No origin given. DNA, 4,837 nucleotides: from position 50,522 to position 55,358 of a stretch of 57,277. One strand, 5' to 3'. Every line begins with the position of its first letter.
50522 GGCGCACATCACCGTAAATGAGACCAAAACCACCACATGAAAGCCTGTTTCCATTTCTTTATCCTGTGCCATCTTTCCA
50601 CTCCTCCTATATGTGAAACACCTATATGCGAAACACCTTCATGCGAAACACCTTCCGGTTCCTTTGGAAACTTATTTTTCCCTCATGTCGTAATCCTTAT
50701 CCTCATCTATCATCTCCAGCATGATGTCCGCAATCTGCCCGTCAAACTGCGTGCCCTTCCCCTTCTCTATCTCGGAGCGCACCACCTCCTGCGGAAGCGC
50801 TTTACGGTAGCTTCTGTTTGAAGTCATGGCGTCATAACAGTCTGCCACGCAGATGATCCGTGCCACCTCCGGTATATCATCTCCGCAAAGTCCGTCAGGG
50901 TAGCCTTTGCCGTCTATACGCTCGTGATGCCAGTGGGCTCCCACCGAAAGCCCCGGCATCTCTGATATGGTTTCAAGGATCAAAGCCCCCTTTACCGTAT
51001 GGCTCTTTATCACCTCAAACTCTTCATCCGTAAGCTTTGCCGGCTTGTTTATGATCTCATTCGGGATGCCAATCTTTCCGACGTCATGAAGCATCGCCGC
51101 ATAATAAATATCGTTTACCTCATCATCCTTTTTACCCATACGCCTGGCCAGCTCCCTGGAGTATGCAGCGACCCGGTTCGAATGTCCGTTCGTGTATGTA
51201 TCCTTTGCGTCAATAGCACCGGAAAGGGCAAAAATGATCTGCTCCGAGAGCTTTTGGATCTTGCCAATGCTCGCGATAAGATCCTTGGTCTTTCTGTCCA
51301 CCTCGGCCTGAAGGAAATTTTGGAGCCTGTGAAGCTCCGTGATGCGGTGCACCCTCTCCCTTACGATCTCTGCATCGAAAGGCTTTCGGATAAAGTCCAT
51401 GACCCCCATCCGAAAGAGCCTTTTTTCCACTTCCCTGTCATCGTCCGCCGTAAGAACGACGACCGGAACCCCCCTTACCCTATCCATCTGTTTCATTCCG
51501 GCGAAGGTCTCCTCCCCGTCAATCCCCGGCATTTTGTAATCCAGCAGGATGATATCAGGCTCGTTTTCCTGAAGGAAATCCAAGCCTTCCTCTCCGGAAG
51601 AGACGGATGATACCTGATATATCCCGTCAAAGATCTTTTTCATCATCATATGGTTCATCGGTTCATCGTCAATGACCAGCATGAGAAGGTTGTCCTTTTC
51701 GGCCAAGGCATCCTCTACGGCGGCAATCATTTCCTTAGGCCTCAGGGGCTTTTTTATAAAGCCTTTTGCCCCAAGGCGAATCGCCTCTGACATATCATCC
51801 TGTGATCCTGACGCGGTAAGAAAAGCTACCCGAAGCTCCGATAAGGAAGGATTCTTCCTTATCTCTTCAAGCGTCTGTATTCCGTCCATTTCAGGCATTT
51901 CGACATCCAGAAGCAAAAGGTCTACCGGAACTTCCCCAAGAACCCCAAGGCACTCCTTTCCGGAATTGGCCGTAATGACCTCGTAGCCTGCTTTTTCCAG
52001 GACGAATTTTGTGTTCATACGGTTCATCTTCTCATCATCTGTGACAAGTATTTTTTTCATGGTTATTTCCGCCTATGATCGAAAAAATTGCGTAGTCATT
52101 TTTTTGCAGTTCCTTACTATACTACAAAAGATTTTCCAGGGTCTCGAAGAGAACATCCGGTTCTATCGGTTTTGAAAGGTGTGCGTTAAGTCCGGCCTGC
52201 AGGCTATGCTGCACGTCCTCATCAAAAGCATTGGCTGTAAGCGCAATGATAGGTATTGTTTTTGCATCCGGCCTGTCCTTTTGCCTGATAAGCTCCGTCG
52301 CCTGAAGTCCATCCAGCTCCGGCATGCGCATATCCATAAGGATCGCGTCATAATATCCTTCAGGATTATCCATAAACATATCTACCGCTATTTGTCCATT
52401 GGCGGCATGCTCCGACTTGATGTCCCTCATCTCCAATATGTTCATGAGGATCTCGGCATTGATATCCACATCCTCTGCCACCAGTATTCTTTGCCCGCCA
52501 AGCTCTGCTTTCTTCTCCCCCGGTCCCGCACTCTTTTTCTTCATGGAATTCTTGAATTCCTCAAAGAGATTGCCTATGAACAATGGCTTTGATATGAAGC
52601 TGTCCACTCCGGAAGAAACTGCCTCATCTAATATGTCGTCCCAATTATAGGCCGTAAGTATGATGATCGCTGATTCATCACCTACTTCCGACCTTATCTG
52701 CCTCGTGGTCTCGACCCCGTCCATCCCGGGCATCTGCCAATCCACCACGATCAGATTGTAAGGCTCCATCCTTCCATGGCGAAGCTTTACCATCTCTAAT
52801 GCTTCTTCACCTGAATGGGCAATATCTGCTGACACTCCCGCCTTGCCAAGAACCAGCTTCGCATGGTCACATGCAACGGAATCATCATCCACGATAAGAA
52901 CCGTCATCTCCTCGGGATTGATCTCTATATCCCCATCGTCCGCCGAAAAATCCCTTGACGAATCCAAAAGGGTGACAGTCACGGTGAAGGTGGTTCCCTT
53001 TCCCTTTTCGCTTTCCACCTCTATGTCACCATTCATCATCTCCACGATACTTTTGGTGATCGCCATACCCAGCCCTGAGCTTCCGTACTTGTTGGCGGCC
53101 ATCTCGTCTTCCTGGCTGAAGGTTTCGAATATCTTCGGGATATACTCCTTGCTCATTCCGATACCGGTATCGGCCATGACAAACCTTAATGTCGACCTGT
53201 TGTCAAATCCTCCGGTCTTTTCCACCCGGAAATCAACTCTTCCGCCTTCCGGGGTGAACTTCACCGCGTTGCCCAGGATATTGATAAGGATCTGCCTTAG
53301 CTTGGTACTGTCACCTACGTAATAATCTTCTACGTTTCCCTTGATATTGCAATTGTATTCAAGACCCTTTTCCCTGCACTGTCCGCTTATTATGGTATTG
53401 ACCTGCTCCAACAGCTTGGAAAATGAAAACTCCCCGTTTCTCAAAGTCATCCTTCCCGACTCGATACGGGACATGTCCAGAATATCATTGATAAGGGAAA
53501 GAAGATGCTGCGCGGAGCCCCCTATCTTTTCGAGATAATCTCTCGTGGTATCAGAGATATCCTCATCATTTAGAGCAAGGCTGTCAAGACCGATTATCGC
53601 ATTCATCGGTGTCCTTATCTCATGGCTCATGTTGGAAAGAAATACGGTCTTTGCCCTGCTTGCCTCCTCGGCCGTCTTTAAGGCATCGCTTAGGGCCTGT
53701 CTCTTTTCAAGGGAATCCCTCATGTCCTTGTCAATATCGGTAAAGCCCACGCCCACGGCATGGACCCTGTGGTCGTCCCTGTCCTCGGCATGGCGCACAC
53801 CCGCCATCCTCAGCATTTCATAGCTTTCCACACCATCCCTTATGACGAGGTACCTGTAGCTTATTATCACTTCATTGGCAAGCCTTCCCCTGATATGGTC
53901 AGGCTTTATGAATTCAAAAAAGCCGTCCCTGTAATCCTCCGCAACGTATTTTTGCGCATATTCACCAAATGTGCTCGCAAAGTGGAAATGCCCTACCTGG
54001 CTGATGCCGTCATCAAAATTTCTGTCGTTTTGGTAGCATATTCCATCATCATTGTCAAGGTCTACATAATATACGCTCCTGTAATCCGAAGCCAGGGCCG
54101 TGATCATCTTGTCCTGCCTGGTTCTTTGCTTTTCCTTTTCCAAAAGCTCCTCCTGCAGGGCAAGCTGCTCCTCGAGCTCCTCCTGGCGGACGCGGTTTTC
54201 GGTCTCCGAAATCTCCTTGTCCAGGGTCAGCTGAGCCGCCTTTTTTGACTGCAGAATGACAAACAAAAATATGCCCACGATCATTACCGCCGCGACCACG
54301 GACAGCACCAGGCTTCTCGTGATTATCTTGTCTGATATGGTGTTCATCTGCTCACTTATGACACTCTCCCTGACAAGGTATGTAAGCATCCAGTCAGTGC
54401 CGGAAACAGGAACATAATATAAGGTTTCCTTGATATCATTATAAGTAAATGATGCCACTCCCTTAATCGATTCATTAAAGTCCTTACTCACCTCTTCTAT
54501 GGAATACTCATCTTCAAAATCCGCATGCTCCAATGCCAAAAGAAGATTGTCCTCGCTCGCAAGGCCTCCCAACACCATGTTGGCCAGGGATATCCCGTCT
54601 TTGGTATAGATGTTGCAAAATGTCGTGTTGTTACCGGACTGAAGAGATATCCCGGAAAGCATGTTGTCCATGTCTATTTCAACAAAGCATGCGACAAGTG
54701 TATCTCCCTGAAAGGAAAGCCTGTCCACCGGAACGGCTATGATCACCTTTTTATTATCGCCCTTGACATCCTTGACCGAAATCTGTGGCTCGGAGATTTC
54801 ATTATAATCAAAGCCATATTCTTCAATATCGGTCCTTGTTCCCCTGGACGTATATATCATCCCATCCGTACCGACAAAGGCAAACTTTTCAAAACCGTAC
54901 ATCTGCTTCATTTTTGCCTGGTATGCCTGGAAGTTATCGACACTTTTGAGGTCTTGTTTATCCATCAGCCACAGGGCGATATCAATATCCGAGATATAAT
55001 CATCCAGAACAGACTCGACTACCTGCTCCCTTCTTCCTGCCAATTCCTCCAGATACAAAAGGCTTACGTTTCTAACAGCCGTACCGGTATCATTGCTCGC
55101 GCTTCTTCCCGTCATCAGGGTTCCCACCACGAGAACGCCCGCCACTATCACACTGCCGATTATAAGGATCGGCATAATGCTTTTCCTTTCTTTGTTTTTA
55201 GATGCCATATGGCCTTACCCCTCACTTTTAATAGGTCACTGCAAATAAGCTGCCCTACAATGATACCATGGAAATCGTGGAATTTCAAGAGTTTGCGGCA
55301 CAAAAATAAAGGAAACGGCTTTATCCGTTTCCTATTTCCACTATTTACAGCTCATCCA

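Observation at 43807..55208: Four-gene phosphorelay whose only output is an HD-GYP phosphodiesterase, next to a c-di-GMP-gated Pel locus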

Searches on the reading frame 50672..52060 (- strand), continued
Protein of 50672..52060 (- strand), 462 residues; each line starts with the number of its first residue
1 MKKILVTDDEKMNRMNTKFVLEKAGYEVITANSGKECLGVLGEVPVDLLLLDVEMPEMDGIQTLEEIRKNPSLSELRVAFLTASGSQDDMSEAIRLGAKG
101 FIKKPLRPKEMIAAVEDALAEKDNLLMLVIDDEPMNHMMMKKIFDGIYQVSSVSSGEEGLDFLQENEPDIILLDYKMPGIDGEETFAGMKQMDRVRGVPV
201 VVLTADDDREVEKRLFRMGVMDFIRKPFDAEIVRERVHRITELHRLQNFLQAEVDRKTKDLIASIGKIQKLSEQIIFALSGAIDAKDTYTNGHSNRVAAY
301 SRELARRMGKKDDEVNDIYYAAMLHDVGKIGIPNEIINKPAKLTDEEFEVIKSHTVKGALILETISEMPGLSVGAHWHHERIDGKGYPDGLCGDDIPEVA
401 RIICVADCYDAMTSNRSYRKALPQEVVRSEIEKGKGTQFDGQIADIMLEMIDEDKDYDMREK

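Call 19: find_encoding_contigs(protein=P0059, flank=10000, max_places=1)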
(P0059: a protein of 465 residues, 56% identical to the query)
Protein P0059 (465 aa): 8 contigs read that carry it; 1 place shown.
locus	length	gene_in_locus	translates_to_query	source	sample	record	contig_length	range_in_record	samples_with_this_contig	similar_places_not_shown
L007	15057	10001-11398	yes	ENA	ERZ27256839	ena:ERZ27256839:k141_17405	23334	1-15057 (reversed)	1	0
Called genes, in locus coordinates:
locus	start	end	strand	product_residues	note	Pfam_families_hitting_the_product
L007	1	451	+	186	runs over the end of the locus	PF02441:Flavoprotein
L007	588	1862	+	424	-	PF09861:Lar_N, PF21113:LarA_C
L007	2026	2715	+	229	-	PF09986:DUF2225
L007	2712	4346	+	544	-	PF13552:DUF4127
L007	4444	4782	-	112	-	-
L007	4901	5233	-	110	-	-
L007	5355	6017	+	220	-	PF00730:HhH-GPD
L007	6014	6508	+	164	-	PF02870:Methyltransf_1N (weak), PF01035:DNA_binding_1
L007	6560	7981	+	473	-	PF03816:LytR_cpsA_psr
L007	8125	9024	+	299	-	PF04055:Radical_SAM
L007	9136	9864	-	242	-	-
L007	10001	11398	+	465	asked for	PF00072:Response_reg, PF13487:HD_5, PF01966:HD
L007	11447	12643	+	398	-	PF08495:FIST, PF10442:FIST_C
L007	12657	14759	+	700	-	PF01627:Hpt (faint), PF00512:HisKA, PF02518:HATPase_c, PF00072:Response_reg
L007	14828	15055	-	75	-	?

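Call 29: search_protein_families(library=pfam, proteins=[L003:13443-14900:+], max_evalue=0.001)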
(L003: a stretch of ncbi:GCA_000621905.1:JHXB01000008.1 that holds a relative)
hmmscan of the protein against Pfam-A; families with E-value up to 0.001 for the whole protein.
L003:13443-14900:+ (485 aa): 2 families
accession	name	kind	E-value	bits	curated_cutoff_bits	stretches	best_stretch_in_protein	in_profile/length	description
PF02645.21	DegV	-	7.9e-37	127.5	27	1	7-282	2-278/280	Uncharacterised protein, DegV family COG1307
PF01627.28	Hpt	-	0.00061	20.4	24.6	0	410-476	15-81/84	Hpt domain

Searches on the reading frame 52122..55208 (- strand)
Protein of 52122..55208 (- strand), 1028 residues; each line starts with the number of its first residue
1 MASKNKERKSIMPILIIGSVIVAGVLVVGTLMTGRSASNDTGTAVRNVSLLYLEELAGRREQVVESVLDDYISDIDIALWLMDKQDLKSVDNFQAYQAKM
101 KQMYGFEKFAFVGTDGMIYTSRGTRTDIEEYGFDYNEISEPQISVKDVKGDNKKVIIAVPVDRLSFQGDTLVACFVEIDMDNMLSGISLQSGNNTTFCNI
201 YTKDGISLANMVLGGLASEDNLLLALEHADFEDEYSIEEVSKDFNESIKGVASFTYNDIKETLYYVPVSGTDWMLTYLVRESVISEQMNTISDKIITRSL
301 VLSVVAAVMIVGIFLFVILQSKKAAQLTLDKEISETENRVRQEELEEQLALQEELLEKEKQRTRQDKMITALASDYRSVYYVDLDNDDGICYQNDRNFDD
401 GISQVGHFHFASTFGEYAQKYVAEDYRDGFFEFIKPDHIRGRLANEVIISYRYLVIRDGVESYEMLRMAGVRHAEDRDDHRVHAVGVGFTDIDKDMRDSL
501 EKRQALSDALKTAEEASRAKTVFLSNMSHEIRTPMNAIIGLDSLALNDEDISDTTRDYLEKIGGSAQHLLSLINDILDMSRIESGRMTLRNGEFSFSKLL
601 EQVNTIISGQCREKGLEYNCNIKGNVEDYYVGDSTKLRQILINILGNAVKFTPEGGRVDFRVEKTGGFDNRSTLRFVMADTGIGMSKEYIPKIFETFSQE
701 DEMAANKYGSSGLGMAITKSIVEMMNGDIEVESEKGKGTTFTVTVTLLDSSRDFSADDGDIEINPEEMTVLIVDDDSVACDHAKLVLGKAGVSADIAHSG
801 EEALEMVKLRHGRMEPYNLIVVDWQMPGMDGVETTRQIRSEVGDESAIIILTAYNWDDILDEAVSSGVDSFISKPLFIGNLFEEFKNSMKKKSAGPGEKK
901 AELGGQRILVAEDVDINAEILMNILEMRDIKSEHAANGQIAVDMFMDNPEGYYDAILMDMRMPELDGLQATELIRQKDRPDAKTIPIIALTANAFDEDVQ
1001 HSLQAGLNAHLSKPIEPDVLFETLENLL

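Call 3: search_protein_families(library=pfam, proteins=[window:52122-55208:-], max_evalue=0.01)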
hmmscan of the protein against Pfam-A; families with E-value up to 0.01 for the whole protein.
window:52122-55208:- (1028 aa): 5 families
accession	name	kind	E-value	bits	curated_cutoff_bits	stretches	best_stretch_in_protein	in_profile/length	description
PF00072.30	Response_reg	-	1.9e-45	154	30.2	2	908-1024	1-110/111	Response regulator receiver domain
PF02518.31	HATPase_c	-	2.3e-28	99.3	26.4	1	632-746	1-108/111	Histidine kinase-, DNA gyrase B-, and HSP90-like ATPase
PF00512.31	HisKA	-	3.3e-18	65.9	26.9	1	520-585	2-66/66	His Kinase A (phospho-acceptor) domain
PF23198.2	PDE8A_N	-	7.5e-06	26.4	29.6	0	770-853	12-92/147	PDE8A-like, N-terminal domain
PF13589.12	HATPase_c_3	-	0.0092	16.4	25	0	670-747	29-105/137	Histidine kinase-, DNA gyrase B-, and HSP90-like ATPase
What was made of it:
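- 52122..55208 (-): K1: accessory hybrid kinase. Layout: TM, extracellular dCache-like domain, TM, PAS-like region, HisKA, HATPase, REC, REC; no Hpt. Pfam (call 3).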

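Call 12: search_protein_families(library=ncbifam, proteins=[window:52122-55208:-], max_evalue=0.001)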
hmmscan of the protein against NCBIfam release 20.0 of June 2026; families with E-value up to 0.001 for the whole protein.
window:52122-55208:- (1028 aa): 148 families (the best 25 are shown)
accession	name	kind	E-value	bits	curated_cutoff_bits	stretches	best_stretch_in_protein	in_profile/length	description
NF008318.0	PRK11107.1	equivalog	2.9e-103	346.6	890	3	495-751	264-522/920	two-component sensor histidine kinase BarA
TIGR02956.1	TMAO_torS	equivalog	1.8e-102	344.1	676.5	2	509-894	453-825/967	TMAO reductase system sensor histidine kinase/response regulator TorS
NF041947.1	LuxQ_Vibrio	equivalog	8.1e-98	328.3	1200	2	504-887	456-837/843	quorum-sensing autoinducer 2 sensor kinase/phosphatase LuxQ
NF008302.0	PRK11091.1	equivalog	3.7e-94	316.4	838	2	507-893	273-647/779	aerobic respiration two-component sensor histidine kinase ArcB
NF011874.0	PRK15347.1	equivalog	1.4e-93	314.6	852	3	501-748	379-615/921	two component system sensor kinase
NF045901.1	HisKinLetSLeg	equivalog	8.5e-81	272.2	1650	3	485-747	258-518/906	two-component system sensor histidine kinase LetS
NF008099.0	PRK10841.1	equivalog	4.9e-74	249.6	920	3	504-751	454-694/949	two-component system sensor histidine kinase RcsC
NF038297.2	hybrid_HK_HrmK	equivalog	3.4e-73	247.3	725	2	501-878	216-597/607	hybrid histidine kinase/response regulator HrmK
NF008543.0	PRK11466.1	equivalog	3.4e-56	190.7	982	1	500-877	428-786/914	TMAO reductase system sensor histidine kinase/response regulator TorS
NF007420.1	PRK09959.1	equivalog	4.2e-55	186.9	1995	2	488-924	684-1109/1197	acid-sensing system histidine kinase EvgS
NF041832.1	near_NosP_CTERM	subfamily_domain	5e-54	183.8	400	2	514-876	1-357/370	NahK/ErcS family hybrid sensor histidine kinase/response regulator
NF046044.1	PnpS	equivalog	1.7e-52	178.7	400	1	514-745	164-389/390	two-component system histidine kinase PnpS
NF041880.1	EPS_EpsF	equivalog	4.2e-51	174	900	3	503-744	261-490/492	response regulator EpsF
NF047465.1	hybrid_HK_LvrA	exception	1.4e-48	165.6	1200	1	504-747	186-422/819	hybrid histidine kinase/response regulator LvrA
NF047874.1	MASE3_PAS_HK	subfamily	6.5e-45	154.1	560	1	274-747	179-625/655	MASE3 domain-containing sensor histidine kinase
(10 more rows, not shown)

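Call 75: find_related_loci(query=window:52122-55208:-, collection=metagenome_contigs, flank=8000)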
Query window:52122-55208:- (1028 aa) in metagenome_contigs; peptide patterns used: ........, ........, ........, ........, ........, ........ (x = any residue, [..] = any of these).
600 stretches matched a pattern (row limit reached: there are more); 580 encode a relative of the query (tblastn E <= 1e-3); the best 80 are kept; 80 distinct loci.
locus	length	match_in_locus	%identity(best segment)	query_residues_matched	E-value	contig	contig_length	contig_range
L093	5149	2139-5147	68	16-1025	0e+0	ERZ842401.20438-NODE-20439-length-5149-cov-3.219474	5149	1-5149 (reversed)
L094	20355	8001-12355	64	3-1028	0e+0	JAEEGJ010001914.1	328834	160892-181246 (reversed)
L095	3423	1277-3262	43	489-1028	1e-138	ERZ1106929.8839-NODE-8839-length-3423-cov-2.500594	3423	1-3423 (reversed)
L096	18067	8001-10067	38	349-1028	4e-128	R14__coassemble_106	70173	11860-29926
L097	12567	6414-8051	41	481-1028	9e-127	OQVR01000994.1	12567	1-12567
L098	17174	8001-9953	43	503-1028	1e-125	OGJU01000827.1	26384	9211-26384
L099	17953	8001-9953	43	503-1028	1e-125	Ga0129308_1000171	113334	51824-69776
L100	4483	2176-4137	43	503-1028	7e-128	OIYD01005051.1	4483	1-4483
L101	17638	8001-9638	40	481-1028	7e-125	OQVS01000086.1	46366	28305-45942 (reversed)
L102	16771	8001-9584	41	500-1028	3e-124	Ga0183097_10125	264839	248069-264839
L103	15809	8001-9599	41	496-1025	7e-123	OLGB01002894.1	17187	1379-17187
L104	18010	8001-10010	37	357-1024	7e-122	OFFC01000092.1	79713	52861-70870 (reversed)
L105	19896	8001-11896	41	520-1028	2e-121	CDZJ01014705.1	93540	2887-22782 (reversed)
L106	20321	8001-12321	41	497-1028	1e-121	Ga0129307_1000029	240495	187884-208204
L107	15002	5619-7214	40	494-1025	2e-121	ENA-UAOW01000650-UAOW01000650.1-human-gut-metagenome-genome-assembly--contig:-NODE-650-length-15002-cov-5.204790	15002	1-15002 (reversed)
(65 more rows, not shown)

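Call 77: search_protein_families(library=pfam, proteins=[L094:1690-4062:+, L094:9378-11969:+, L094:11969-13654:+, L094:14007-17462:+], max_evalue=0.001)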
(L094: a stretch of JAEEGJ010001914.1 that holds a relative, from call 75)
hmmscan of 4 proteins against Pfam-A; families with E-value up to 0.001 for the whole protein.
L094:1690-4062:+ (791 aa): 5 families
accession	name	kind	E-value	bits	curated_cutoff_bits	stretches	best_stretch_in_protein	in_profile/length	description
PF00072.30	Response_reg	-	2.4e-53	179.5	30.2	2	9-124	1-110/111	Response regulator receiver domain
PF13487.12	HD_5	-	4.9e-32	111.5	27.2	1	610-772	4-169/170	HD domain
PF00990.26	GGDEF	-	9.2e-31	107.2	23.8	1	141-294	1-159/161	Diguanylate cyclase, GGDEF domain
PF01966.28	HD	-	2.1e-22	80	22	1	622-742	3-116/116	HD domain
PF08668.18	HDOD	-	6.3e-06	26.3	22.9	1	622-672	97-145/196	HDOD domain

L094:9378-11969:+ (864 aa): 4 families
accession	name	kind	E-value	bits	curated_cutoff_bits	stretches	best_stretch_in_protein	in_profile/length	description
PF00072.30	Response_reg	-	2.4e-46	156.9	30.2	2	598-705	1-102/111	Response regulator receiver domain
PF02518.31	HATPase_c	-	1.1e-27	97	26.4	1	462-577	1-109/111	Histidine kinase-, DNA gyrase B-, and HSP90-like ATPase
PF00512.31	HisKA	-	1.5e-19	70.2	26.9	1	349-415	1-66/66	His Kinase A (phospho-acceptor) domain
PF23198.2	PDE8A_N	-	3.5e-06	27.4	29.6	0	608-686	23-97/147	PDE8A-like, N-terminal domain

L094:11969-13654:+ (562 aa): 3 families
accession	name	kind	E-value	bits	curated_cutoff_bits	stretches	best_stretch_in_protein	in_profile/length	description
PF00563.25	EAL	-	1.5e-66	224.6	31.3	1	311-547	3-236/236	EAL domain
PF00072.30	Response_reg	-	4.8e-23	81.9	30.2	1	14-121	1-107/111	Response regulator receiver domain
PF00990.26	GGDEF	-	9.5e-17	61.7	23.8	1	142-280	2-151/161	Diguanylate cyclase, GGDEF domain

L094:14007-17462:+ (1152 aa): 3 families
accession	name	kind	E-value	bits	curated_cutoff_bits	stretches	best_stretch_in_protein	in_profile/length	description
PF00563.25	EAL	-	6.3e-57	193.1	31.3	1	913-1138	11-236/236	EAL domain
PF00990.26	GGDEF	-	5.9e-39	133.8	23.8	2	430-579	2-157/161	Diguanylate cyclase, GGDEF domain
PF08447.18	PAS_3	-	9e-19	68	25.6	1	637-723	4-89/89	PAS fold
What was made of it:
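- L094 adds REC-GGDEF-EAL and GGDEF-EAL genes to the same chain (call 77).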

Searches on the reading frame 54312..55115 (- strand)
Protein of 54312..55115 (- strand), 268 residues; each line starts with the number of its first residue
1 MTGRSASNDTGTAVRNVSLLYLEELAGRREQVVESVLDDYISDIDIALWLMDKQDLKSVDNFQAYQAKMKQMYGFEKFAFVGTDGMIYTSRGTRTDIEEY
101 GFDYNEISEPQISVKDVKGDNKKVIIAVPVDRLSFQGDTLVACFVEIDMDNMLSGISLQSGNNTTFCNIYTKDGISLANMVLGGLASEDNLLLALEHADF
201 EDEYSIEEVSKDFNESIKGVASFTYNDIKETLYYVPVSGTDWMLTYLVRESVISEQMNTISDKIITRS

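Call 43: search_protein_families(library=pfam, proteins=[window:54312-55115:-], max_evalue=10)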
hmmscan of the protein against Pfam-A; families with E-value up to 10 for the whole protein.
seq(268 aa): 2 families
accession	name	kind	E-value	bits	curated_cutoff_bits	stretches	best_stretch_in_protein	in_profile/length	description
PF02743.24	dCache_1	-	0.00073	19.6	45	1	35-245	31-238/240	Cache domain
PF21378.2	YceM-like_C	-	0.006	17.3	27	1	30-79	29-77/120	YceM-like, C-terminal domain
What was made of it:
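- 52122..55208 (-): Weak dCache_1 match (call 43).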
